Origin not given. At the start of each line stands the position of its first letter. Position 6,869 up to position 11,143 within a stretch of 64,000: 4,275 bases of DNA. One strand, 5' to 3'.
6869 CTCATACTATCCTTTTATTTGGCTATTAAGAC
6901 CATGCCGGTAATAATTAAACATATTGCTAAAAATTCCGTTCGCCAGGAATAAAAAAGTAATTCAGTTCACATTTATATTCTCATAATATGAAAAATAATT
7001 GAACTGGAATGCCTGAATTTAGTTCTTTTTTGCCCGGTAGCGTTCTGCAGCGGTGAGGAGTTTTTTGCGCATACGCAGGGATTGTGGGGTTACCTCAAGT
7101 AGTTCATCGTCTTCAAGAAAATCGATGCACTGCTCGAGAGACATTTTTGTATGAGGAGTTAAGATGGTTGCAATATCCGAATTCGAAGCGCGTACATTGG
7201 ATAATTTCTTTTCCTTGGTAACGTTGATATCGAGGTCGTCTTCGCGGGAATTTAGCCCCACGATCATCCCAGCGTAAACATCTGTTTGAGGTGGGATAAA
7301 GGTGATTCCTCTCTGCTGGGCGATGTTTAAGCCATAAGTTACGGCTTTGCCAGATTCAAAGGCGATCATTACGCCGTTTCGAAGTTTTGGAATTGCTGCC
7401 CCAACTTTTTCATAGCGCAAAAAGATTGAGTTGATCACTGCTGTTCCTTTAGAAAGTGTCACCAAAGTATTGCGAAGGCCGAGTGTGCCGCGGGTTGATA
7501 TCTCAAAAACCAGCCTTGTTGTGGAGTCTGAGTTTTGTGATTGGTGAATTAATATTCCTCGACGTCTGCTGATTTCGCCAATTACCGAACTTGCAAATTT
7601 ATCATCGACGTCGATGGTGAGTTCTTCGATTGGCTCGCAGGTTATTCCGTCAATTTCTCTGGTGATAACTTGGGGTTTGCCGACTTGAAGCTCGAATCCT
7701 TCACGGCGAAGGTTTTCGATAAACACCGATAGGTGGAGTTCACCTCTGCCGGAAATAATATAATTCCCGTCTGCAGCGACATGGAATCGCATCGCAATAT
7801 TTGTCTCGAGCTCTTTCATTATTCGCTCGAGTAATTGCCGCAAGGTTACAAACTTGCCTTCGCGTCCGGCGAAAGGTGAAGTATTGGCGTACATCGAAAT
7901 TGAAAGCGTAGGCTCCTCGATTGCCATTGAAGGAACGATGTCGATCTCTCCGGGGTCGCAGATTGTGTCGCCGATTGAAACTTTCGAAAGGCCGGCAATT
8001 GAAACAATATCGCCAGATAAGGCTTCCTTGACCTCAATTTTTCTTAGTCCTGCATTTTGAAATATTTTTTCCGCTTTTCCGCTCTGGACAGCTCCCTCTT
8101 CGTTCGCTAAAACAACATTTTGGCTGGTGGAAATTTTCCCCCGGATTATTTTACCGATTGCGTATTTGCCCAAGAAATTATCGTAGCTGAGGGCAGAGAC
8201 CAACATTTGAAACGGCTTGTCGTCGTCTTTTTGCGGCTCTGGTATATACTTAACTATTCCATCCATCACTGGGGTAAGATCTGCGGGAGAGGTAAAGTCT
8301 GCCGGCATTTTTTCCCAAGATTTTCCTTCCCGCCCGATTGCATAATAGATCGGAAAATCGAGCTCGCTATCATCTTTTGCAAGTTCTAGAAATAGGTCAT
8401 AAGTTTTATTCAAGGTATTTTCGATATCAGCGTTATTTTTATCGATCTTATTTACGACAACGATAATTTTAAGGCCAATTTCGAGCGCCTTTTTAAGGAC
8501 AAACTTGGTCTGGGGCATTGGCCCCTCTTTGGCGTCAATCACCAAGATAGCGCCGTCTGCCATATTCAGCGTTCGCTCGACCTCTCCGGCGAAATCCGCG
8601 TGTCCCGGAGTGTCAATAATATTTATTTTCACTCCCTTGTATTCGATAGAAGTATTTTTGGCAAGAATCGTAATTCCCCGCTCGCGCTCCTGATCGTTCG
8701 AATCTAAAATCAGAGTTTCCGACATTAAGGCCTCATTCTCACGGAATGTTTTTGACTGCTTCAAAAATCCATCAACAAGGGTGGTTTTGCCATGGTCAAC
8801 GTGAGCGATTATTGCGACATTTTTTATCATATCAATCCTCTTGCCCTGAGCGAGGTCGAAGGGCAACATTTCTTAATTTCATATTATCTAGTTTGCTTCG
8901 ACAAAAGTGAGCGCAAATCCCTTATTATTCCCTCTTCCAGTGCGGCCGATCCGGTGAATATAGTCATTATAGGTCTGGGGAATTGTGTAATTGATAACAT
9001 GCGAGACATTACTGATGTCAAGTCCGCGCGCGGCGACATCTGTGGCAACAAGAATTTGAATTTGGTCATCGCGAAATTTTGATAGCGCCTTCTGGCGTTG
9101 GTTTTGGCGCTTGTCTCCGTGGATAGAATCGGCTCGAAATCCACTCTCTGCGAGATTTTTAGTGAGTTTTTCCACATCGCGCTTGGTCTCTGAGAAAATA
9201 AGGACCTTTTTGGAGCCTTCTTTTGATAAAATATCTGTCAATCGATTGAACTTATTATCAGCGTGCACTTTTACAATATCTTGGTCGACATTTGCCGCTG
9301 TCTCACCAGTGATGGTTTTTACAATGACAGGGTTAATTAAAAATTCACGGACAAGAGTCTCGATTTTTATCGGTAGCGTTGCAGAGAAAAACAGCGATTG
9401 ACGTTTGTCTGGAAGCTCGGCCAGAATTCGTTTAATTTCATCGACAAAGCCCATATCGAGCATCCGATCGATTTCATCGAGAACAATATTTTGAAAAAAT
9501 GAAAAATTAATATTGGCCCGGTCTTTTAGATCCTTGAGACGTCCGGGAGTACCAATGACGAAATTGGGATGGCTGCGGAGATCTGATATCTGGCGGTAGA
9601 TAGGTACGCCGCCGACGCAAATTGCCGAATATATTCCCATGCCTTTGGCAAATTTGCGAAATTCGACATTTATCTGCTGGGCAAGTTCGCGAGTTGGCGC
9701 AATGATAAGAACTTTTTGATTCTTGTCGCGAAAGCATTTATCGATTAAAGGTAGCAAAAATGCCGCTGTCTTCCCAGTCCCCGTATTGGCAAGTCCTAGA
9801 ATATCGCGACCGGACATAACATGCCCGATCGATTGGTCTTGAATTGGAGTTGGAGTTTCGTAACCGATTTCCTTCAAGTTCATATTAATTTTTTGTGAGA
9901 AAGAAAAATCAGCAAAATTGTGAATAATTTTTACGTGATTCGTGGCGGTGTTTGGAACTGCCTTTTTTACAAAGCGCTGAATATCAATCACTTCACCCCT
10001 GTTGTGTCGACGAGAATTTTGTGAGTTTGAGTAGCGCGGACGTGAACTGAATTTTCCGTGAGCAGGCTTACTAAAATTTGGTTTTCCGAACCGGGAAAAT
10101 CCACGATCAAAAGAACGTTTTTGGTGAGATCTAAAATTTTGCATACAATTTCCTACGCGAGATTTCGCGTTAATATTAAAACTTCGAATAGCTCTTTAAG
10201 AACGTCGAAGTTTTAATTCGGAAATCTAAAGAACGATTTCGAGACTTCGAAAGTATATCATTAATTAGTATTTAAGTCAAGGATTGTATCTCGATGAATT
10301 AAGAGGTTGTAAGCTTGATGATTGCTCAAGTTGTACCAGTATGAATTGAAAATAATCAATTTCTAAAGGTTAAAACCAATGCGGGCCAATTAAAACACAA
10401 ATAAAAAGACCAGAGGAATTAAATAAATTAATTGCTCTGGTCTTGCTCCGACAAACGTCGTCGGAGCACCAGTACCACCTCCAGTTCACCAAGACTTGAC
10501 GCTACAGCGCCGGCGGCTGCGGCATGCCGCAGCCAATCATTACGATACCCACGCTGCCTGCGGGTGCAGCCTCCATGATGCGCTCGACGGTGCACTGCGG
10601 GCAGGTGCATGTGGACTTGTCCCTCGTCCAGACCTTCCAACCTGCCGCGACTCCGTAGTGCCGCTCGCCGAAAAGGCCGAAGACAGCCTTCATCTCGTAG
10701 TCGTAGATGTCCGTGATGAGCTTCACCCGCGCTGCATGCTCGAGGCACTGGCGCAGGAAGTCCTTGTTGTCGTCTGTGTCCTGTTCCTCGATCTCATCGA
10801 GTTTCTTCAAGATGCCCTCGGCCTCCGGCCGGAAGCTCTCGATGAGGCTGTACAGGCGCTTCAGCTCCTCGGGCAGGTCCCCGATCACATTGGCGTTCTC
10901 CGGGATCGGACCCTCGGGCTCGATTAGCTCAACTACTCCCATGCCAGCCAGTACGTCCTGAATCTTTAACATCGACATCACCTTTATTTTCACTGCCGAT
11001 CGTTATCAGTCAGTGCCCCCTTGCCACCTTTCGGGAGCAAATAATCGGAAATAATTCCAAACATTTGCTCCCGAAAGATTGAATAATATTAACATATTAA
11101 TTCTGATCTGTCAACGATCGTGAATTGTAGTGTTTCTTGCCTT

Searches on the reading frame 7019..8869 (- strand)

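Call 67: search_protein_families(library=pfam, proteins=[window:7019-8869:-], max_evalue=0.01)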
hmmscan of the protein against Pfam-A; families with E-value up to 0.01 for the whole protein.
window:7019-8869:- (616 aa): 12 families
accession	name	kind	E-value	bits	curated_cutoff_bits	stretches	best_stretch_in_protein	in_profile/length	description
PF00009.33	GTP_EFTU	-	1.3e-54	185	26.5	1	15-210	3-187/188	Elongation factor Tu GTP binding domain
PF21018.2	BipA_C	-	9.4e-43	144.9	23.8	1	498-606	1-109/110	TypA/BipA C-terminal domain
PF00679.30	EFG_C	-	4e-17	62.5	27.9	1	410-493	2-85/89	Elongation factor G C-terminus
PF22042.2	EF-G_D2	-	6.9e-10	39.4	27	1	219-305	1-83/84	Elongation factor G domain 2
PF03144.31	GTP_EFTU_D2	-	8e-08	33.1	30.3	1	234-304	1-73/73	Elongation factor Tu domain 2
PF01926.29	MMR_HSR1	-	3.2e-06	27.7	21.9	1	62-141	28-113/113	50S ribosome-binding GTPase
PF14492.12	EFG_III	-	0.00031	21.2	27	1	346-397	24-74/75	Elongation Factor G, domain III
PF00735.24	Septin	-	0.00051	19.8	26.2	1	17-93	6-75/280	Septin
PF02421.24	FeoB_N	-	0.0028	17.6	27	0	65-147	32-120/156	Ferrous iron transport protein B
PF08477.19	Roc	-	0.0046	17.6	27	0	23-143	7-119/119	Ras of Complex, Roc, domain of DAPkinase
PF00025.27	Arf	-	0.0061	16.5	22.3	0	67-157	45-140/174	ADP-ribosylation factor family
PF00071.28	Ras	-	0.0096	15.9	21.6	0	65-146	33-118/162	Ras family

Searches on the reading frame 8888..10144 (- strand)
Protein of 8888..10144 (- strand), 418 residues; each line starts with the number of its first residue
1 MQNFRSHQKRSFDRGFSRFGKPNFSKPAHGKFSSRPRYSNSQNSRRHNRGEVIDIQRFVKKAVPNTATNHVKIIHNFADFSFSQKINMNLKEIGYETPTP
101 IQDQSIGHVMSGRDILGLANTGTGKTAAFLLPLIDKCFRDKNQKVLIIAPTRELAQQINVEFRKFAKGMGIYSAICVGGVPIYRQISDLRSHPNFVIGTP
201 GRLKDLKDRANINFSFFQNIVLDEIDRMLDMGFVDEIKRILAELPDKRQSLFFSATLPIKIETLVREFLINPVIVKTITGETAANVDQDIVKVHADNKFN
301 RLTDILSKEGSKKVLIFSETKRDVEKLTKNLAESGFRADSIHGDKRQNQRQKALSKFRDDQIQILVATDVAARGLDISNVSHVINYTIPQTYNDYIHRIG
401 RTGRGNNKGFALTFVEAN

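Call 67: search_protein_families(library=pfam, proteins=[window:8888-10144:-], max_evalue=0.01)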
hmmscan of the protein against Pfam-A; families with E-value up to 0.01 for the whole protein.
window:8888-10144:- (418 aa): 8 families
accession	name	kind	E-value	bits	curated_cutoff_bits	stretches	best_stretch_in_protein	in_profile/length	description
PF00270.35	DEAD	-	2.5e-48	164.4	26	1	99-262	1-165/167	DEAD/DEAH box helicase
PF00271.37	Helicase_C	-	2.6e-35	121.4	23.5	1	298-405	2-109/110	Helicase conserved C-terminal domain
PF04851.21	ResIII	-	4.2e-10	40.2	22.5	1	119-257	30-162/164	Type III restriction enzyme, res subunit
PF06862.17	Utp25_C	-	0.00014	22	32.8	1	278-392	16-130/190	Utp25, C-terminal domain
PF13604.12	AAA_30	-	0.00053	20.2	27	0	102-161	6-65/191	AAA domain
PF22590.2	Cas3-like_C_2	-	0.00059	20.5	27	1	312-405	3-104/106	CRISPR-associated nuclease/helicase Cas3, C-terminal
PF13245.12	AAA_19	-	0.0036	17.9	25.1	0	116-167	15-66/134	AAA domain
PF07652.20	Flavi_DEAD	-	0.0056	17.1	21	0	121-160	13-51/148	Flavivirus DEAD domain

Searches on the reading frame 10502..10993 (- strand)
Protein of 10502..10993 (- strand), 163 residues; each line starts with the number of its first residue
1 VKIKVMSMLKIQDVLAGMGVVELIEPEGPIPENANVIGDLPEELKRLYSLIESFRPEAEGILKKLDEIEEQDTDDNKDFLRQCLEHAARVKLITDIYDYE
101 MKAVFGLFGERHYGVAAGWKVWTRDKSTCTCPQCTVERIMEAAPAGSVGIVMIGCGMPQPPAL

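Call 58: search_protein_families(library=pfam, proteins=[window:10502-10993:-], max_evalue=1)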
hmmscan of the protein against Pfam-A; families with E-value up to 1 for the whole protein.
window:10502-10993:- (163 aa): 1 family
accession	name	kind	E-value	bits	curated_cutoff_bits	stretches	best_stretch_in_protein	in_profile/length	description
PF01335.27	DED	-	0.035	14.8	35.9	1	61-101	39-81/82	Death effector domain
